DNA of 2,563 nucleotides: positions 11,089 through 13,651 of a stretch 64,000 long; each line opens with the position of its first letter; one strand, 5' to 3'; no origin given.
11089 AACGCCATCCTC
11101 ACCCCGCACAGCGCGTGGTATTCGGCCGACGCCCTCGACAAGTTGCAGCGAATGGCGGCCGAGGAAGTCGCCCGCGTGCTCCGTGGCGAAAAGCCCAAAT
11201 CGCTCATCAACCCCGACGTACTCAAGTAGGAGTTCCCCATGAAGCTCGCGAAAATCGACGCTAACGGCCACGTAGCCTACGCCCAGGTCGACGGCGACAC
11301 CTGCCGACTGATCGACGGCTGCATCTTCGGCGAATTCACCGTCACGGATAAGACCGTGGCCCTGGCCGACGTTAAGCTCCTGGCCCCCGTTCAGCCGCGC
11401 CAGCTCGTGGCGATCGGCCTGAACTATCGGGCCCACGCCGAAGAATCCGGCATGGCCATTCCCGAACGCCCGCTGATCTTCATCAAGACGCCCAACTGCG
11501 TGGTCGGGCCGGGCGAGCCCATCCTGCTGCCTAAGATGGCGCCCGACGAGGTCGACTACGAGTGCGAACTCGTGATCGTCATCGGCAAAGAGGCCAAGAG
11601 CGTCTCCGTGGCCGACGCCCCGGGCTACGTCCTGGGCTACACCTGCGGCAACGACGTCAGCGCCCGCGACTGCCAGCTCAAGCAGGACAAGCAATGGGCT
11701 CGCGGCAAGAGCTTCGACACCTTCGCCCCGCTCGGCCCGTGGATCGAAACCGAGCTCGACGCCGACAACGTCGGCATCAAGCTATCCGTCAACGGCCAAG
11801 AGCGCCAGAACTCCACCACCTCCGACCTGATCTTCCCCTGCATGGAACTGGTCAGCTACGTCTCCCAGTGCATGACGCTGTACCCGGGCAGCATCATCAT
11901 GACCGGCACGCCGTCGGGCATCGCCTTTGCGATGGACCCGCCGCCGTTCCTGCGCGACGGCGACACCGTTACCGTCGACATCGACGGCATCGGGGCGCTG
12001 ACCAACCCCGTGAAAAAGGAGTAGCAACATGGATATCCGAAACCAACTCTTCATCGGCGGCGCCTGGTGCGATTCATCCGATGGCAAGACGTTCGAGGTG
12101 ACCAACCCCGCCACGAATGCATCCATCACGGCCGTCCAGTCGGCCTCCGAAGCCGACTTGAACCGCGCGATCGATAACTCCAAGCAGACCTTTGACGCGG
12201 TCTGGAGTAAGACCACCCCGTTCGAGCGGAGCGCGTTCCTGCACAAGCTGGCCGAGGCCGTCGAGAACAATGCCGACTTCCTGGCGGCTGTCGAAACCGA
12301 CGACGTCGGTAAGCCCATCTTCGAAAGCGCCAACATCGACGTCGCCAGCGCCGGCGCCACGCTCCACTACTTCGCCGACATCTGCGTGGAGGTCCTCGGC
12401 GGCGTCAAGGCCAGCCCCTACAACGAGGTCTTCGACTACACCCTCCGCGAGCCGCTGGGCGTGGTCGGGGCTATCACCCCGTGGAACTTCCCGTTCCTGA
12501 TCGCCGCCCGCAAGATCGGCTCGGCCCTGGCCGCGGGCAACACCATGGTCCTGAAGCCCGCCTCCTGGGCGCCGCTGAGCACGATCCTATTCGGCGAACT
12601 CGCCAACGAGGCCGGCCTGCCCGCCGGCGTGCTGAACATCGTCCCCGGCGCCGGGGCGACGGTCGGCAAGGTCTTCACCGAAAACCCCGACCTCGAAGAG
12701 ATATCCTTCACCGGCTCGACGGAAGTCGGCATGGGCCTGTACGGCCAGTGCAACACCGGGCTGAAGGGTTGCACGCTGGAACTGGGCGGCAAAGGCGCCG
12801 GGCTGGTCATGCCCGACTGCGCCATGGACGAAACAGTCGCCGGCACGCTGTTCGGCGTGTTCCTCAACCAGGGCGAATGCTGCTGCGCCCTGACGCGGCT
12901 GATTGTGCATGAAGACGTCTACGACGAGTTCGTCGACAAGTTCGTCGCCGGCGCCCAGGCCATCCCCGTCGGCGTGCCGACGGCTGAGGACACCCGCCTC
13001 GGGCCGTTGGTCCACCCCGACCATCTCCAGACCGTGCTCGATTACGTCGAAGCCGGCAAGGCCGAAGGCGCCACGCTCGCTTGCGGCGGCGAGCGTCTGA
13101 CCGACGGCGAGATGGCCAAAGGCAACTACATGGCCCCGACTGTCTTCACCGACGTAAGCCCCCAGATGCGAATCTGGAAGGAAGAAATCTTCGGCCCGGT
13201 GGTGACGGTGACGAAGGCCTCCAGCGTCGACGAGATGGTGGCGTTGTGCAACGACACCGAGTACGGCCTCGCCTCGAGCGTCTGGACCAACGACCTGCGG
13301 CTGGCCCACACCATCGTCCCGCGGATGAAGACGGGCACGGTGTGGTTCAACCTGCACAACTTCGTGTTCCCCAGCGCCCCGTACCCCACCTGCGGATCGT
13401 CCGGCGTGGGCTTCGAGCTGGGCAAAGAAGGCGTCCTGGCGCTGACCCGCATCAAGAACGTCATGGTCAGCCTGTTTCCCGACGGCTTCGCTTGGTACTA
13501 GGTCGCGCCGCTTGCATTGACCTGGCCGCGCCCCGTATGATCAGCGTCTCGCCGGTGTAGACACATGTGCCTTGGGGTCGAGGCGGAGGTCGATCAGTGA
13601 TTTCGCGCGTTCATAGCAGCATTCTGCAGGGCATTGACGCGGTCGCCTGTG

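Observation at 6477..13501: Five-gene operon led by an AGAT-type amidinotransferase: candidate undescribed guanidino-compound / arginine-derived pathway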

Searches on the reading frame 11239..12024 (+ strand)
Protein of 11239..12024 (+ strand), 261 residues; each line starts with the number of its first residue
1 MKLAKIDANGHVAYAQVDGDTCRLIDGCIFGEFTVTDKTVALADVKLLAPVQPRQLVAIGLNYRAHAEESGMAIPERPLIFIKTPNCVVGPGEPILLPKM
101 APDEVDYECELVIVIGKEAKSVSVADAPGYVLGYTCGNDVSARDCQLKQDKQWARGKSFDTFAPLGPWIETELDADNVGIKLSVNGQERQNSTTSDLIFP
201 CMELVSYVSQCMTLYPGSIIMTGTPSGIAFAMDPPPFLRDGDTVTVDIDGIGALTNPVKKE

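Call 3: search_protein_families(library=pfam, proteins=[window:11239-12024:+])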
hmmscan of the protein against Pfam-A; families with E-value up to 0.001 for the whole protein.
window:11239-12024:+ (261 aa): 2 families
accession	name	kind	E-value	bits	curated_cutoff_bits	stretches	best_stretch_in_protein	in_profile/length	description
PF01557.24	FAA_hydrolase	-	1.5e-69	234.4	23.9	1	56-258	2-213/214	Fumarylacetoacetate (FAA) hydrolase C-terminal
PF10370.14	Rv2993c-like_N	-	1.6e-14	55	21.3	1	1-50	1-50/50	Rv2993c-like, N-terminal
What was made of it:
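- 11239..12024 (+): FAH-family protein with Rv2993c-like N-terminus, 261 aa; second gene of the trio. Pfam FAA_hydrolase 1.5e-69 (call 3).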

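Call 4: search_protein_families(library=ncbifam, proteins=[window:11239-12024:+])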
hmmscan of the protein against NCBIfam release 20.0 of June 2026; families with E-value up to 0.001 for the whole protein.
window:11239-12024:+ (261 aa): 6 families
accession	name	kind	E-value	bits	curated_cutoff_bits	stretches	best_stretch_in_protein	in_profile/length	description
NF053535.1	DhyDRhmHlse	equivalog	1.6e-56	191.7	500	1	54-256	71-276/284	2,4-didehydro-3-deoxy-L-rhamnonate hydrolase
TIGR02303.1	HpaG-C-term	equivalog_domain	4.5e-53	180.2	276.4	1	36-261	25-245/245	4-hydroxyphenylacetate degradation bifunctional isomerase/decarboxylase, C-terminal subunit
NF011750.0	PRK15203.1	equivalog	5.8e-43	147.2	811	1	48-258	217-422/429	4-hydroxyphenylacetate degradation bifunctional isomerase/decarboxylase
NF009399.0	PRK12764.1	equivalog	4.8e-34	118.2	444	1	46-251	14-212/501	fumarylacetoacetate hydrolase family protein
NF007967.0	PRK10691.1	equivalog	2.5e-32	112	201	1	55-250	18-211/219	fumarylacetoacetate hydrolase family protein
TIGR02305.1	HpaG-N-term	equivalog_domain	7e-29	100.8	228.65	1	73-258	28-205/205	4-hydroxyphenylacetate degradation bifunctional isomerase/decarboxylase, N-terminal subunit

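Call 42: find_homologous_proteins(query=window:11239-12024:+, max_evalue=1e-30)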
Query window:11239-12024:+ (261 aa): 7993 proteins with E <= 1e-30 among 8000 candidates; the best 120 are listed.
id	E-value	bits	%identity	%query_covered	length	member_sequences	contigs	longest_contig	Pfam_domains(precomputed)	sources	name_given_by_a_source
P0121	1.2e-162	557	93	100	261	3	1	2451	PF01557.24,PF10370.15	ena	-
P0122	1.6e-154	531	87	100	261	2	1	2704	PF01557.24,PF10370.15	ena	-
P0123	5.6e-152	522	87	100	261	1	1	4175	PF01557.24,PF10370.15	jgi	jgi:2-keto-4-pentenoate hydratase/2-oxohepta-3-ene-1,7-dioic acid hydratase in catechol pathway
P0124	1.8e-150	517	87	100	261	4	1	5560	PF01557.24,PF10370.15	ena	-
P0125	3.0e-149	514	86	100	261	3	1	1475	PF01557.24,PF10370.15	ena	-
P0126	4.9e-148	510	86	100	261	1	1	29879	PF01557.24,PF10370.15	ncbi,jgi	ncbi:MAG: fumarylacetoacetate hydrolase family protein [Planctomycetota bacterium]|jgi:2-keto-4-pent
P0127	8.0e-146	502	84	100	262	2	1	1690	PF01557.24,PF10370.15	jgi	jgi:2-keto-4-pentenoate hydratase/2-oxohepta-3-ene-1,7-dioic acid hydratase in catechol pathway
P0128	4.3e-142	490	82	100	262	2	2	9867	PF01557.24,PF10370.15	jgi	-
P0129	5.3e-142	490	81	100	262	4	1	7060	PF01557.24,PF10370.15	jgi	-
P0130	9.7e-140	482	80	100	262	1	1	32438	PF01557.24,PF10370.15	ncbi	-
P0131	9.0e-138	476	79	100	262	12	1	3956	PF01557.24,PF10370.15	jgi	-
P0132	9.3e-138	476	80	100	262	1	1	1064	PF01557.24,PF10370.15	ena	-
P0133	2.0e-137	475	79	100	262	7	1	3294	PF01557.24,PF10370.15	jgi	-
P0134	1.5e-133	462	77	100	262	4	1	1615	PF01557.24,PF10370.15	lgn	-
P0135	8.8e-131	453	76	100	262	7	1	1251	PF01557.24,PF10370.15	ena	-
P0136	7.3e-127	440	75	100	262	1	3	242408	PF01557.24,PF10370.15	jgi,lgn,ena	-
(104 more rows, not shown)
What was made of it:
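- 11239..12024 (+): Close homologues form a smooth series from 93% to 60% identity in Planctomycetota and other PVC MAGs (call 42).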

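Call 43: find_encoding_contigs(protein=P0126, flank=10000, max_places=1)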
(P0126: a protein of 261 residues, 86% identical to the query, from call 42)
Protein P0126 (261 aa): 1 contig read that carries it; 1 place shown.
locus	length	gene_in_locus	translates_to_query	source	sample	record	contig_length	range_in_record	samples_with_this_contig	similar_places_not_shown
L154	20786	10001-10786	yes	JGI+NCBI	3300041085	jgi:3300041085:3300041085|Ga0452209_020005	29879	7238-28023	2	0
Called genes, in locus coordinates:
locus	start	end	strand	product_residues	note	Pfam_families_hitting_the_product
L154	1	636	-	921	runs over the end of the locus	-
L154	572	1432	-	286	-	PF13599:Pentapeptide_4 (faint), PF00805:Pentapeptide (weak)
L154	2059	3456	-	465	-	PF00890:FAD_binding_2 (weak), PF01266:DAO (weak), PF12831:FAD_oxidored, PF13450:NAD_binding_8 (weak)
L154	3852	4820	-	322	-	PF02540:NAD_synthase (faint), PF00733:Asn_synthase (weak), PF00958:GMP_synt_C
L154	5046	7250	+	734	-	PF16314:DUF4954, PF25084:LbH_EIF2B (faint)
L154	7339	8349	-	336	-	PF01380:SIS (faint)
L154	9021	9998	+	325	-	PF00389:2-Hacid_dh, PF02826:2-Hacid_dh_C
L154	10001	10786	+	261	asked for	PF10370:Rv2993c-like_N, PF01557:FAA_hydrolase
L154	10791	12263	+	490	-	PF00171:Aldedh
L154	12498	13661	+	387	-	PF04734:Ceramidase_alk (faint)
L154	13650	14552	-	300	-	PF13263:PHP_C (weak)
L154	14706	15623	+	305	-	-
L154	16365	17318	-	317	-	PF21348:RGL11_C (faint), PF13517:FG-GAP_3 (faint)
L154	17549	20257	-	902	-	-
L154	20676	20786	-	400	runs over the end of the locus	PF13517:FG-GAP_3 (faint), PF21348:RGL11_C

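Call 44: find_encoding_contigs(protein=P0130, flank=10000, max_places=1)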
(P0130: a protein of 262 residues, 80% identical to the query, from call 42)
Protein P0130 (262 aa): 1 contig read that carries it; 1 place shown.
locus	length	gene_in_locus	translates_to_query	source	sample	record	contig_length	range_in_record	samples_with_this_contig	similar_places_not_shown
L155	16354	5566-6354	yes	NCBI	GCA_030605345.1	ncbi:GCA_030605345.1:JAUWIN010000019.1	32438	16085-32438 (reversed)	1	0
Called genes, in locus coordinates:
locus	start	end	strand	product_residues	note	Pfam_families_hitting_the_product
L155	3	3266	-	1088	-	?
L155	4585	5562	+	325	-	PF00389:2-Hacid_dh, PF02826:2-Hacid_dh_C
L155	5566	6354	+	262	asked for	PF10370:Rv2993c-like_N, PF01557:FAA_hydrolase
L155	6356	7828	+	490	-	PF00171:Aldedh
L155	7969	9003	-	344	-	PF00805:Pentapeptide (weak), PF13576:Pentapeptide_3 (faint), PF13599:Pentapeptide_4 (faint), PF00805:Pentapeptide, PF07885:Ion_trans_2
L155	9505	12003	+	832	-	PF07940:Hepar_II_III_C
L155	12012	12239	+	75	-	-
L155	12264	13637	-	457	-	-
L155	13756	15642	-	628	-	-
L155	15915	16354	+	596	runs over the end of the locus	PF11721:Malectin, PF00884:Sulfatase, PF01663:Phosphodiest (faint), PF02995:DUF229 (weak), PF16347:SGSH_C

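Call 45: find_encoding_contigs(protein=P0136, flank=10000, max_places=1)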
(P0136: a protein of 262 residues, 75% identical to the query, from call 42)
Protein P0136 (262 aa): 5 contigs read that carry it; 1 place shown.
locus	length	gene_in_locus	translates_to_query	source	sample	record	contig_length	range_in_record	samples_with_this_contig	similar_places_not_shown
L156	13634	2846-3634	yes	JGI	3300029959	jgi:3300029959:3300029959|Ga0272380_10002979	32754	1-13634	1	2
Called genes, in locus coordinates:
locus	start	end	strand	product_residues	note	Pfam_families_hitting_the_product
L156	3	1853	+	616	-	?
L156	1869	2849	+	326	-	PF00389:2-Hacid_dh, PF02826:2-Hacid_dh_C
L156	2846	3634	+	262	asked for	PF10370:Rv2993c-like_N, PF01557:FAA_hydrolase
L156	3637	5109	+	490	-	PF00171:Aldedh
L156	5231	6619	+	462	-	PF02415:Chlam_PMP (faint)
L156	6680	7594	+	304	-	PF13353:Fer4_12, PF14697:Fer4_21 (faint), PF12797:Fer4_2 (faint), PF00037:Fer4 (weak), PF12837:Fer4_6 (faint), PF13187:Fer4_9 (weak), PF13237:Fer4_10 (weak), PF04055:Radical_SAM, +1 more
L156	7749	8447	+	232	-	PF14371:DUF4412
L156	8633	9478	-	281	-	PF12833:HTH_18, PF00165:HTH_AraC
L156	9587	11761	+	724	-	-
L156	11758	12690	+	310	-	PF01261:AP_endonuc_2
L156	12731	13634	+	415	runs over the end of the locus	-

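Call 63: search_solved_structures(query=window:11239-12024:+, max_evalue=1e-30)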
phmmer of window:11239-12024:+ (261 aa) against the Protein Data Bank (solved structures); distinct sequences matched with E-value up to 1e-30: 16.
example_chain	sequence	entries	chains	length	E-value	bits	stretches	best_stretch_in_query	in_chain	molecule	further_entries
4pfz_A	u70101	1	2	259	2.1e-67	230.4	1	1-260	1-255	5-carboxymethyl-2-hydroxymuconate delta-isomerase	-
3rr6_A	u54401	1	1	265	8.9e-64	218.5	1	22-260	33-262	Putative uncharacterized protein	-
1gtt_A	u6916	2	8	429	1.4e-60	208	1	55-259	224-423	4-HYDROXYPHENYLACETATE DEGRADATION BIFUNCTIONAL ISOMERASE/DECARBOXYLASE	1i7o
3qdf_A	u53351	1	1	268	8.6e-58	198.9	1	2-260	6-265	2-hydroxyhepta-2,4-diene-1,7-dioate isomerase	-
4dbf_A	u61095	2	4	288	2e-50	174.7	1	19-258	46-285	2-HYDROXYHEPTA-2,4-DIENE-1,7-DIOATE ISOMERASE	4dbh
8sky_A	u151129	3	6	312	1.1e-49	172.3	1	41-258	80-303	Fumarylacetoacetate hydrolase family protein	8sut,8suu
6j57_A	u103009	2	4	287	6.4e-46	160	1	49-257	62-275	Predicted 2-keto-4-pentenoate hydratase/2-oxohepta-3-ene-1,7-dioic acid hydratase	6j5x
6iym_A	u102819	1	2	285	1.4e-45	158.9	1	42-259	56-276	5-oxopent-3-ene-1,2,5-tricarboxylate decarboxylase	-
8gsr_A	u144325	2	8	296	2.9e-45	157.8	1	54-255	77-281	L-2,4-diketo-3-deoxyrhamnonate hydrolase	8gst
2dfu_A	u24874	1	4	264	3.2e-45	157.7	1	36-255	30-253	probable 2-hydroxyhepta-2,4-diene-1,7-dioate isomerase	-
6v77_A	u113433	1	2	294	2.9e-44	154.6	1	49-256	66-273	Putative HpcE protein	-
1wzo_A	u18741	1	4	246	1.6e-42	148.8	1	43-261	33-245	HpcE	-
3r6o_A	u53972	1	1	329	9.3e-39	136.5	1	39-259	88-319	2-hydroxyhepta-2,4-diene-1, 7-dioateisomerase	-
6jvv_A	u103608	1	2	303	7.3e-32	113.9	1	40-255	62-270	maleylpyruvate hydrolase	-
6jvw_A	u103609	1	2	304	7.4e-32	113.9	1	40-255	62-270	maleylpyruvate hydrolase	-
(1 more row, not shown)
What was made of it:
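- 11239..12024 (+): PDB: HpcE/HpaG-type isomerase/decarboxylases 2e-67 to 1e-60, L-2,4-diketo-3-deoxyrhamnonate hydrolase 3e-45 (call 63).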

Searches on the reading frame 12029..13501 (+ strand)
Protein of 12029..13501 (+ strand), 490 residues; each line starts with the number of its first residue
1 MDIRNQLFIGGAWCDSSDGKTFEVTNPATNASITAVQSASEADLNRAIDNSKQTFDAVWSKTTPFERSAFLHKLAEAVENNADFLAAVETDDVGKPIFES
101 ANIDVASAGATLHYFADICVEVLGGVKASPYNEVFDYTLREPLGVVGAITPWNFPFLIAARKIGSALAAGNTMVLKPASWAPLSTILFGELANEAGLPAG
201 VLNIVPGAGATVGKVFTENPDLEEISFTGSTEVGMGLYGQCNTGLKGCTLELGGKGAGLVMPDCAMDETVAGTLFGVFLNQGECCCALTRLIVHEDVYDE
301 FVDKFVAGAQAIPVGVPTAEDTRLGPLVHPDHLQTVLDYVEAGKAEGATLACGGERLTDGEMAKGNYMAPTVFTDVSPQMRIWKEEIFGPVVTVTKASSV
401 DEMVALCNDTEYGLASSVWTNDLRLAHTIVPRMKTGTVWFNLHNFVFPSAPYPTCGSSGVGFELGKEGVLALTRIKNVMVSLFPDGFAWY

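Call 3: search_protein_families(library=pfam, proteins=[window:12029-13501:+])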
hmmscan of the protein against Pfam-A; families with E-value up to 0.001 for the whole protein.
window:12029-13501:+ (490 aa): 1 family
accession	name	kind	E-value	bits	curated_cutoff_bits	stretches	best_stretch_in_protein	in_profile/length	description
PF00171.27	Aldedh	-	1.1e-154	515.9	23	1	13-478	1-461/461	Aldehyde dehydrogenase family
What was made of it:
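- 12029..13501 (+): NAD(P)-dependent aldehyde dehydrogenase, 490 aa; third gene of the trio. Pfam Aldedh 1.1e-154 (call 3).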

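Call 4: search_protein_families(library=ncbifam, proteins=[window:12029-13501:+])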
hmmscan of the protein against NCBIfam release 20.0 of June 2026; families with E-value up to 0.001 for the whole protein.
window:12029-13501:+ (490 aa): 41 families (the best 25 are shown)
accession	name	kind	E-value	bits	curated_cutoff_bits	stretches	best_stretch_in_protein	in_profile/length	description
NF009725.0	PRK13252.1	equivalog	7.4e-135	450.1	593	1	4-482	6-481/488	betaine-aldehyde dehydrogenase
TIGR01804.1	BADH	equivalog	1.8e-133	445.4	668.6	1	8-476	1-467/467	betaine-aldehyde dehydrogenase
NF045736.1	PaDhStyDRhodo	equivalog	2.9e-132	441.6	800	1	4-481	2-478/479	phenylacetaldehyde dehydrogenase StyD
TIGR02299.1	HpaE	equivalog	2.4e-127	425.5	638.35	1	7-482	3-478/488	5-carboxymethyl-2-hydroxymuconate semialdehyde dehydrogenase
NF045735.1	PaDhStyDPseudo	equivalog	3e-126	421.9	850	1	3-480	1-481/483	phenylacetaldehyde dehydrogenase StyD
NF010000.0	PRK13473.1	subfamily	2.3e-124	415.6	615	1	5-481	3-473/475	aminobutyraldehyde dehydrogenase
NF052305.1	DioxValDhHalo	equivalog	2.6e-114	382.8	750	1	4-441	4-439/483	2,5-dioxovalerate dehydrogenase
TIGR03216.1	OH_muco_semi_DH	equivalog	3.9e-114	381.9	693.25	1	7-481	3-480/481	2-hydroxymuconic semialdehyde dehydrogenase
NF007352.0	PRK09847.1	equivalog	2.2e-111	372.8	850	1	2-482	17-493/495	aldehyde dehydrogenase PuuC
NF050026.1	AcaldDHExaC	equivalog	3.8e-109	365.6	900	1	4-482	15-495/503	acetaldehyde dehydrogenase ExaC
NF042993.1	AlphKGSA_gudD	equivalog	8e-109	364.5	770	1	7-480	6-480/481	alpha-ketoglutaric semialdehyde dehydrogenase GucD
TIGR01780.1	SSADH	subfamily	2.6e-103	346.3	646.35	1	24-475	1-447/448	succinate-semialdehyde dehydrogenase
NF006916.0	PRK09407.1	equivalog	3.3e-101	339.5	521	1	16-480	30-492/526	succinic semialdehyde dehydrogenase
NF007497.0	PRK10090.1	equivalog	1.2e-98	331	500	1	5-469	7-466/480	aldehyde dehydrogenase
NF040648.1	lactal_redase_Meth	equivalog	2.7e-97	326.7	650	1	7-480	1-462/463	lactaldehyde dehydrogenase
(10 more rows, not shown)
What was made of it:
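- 12029..13501 (+): Best NCBIfam hit is betaine-aldehyde dehydrogenase, 450 bits, below its 593 cut-off (call 4).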

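Call 65: search_solved_structures(query=window:12029-13501:+, max_evalue=1e-120)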
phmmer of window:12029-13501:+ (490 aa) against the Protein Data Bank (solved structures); distinct sequences matched with E-value up to 1e-120: 0.

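Call 67: search_solved_structures(query=window:12029-13501:+, max_evalue=1e-105)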
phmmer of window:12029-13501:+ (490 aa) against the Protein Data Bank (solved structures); distinct sequences matched with E-value up to 1e-105: 40.
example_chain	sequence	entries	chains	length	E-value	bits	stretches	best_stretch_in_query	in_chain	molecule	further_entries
4o6r_A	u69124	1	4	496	2.7e-115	389.1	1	3-482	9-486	Aldehyde Dehydrogenase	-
6te5_A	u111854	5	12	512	4e-113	381.9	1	6-482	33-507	Aldehyde dehydrogenase family 1 member A3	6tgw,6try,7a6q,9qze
5fhz_A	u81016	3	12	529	4.5e-113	381.8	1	6-482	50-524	Aldehyde dehydrogenase family 1 member A3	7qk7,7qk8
6s6w_A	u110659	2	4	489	4.8e-113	381.7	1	6-482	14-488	Aldehyde dehydrogenase family 1 member A3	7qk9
6bjp_A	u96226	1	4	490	3.3e-111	375.6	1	5-482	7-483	NAD/NADP-dependent betaine aldehyde dehydrogenase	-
2wme_A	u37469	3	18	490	5.6e-111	374.8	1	5-482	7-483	BETAINE ALDEHYDE DEHYDROGENASE | NAD/NADP-dependent betaine aldehyde dehydrogenase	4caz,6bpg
2wox_A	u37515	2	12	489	5.6e-111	374.8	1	5-482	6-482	BETAINE ALDEHYDE DEHYDROGENASE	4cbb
2xdr_A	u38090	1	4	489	3.8e-110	372.1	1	5-482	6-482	BETAINE ALDEHYDE DEHYDROGENASE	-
4qf6_A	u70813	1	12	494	5.8e-110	371.5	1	6-481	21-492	Aldehyde dehydrogenase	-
3zqa_A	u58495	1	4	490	9.9e-110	370.7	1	5-482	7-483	BETAINE ALDEHYDE DEHYDROGENASE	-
5gtk_A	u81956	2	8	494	2.1e-109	369.7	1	6-481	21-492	Betaine-aldehyde dehydrogenase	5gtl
5gt6_A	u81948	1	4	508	2.3e-109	369.5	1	6-481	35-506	Betaine-aldehyde dehydrogenase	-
8rwk_A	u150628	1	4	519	2.5e-109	369.4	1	6-479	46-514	Potassium-activated aldehyde dehydrogenase, mitochondrial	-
4go4_A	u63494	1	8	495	3e-109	369.1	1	4-481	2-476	Putative gamma-hydroxymuconic semialdehyde dehydrogenase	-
4go3_A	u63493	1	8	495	3.1e-109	369.1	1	4-481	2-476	Putative gamma-hydroxymuconic semialdehyde dehydrogenase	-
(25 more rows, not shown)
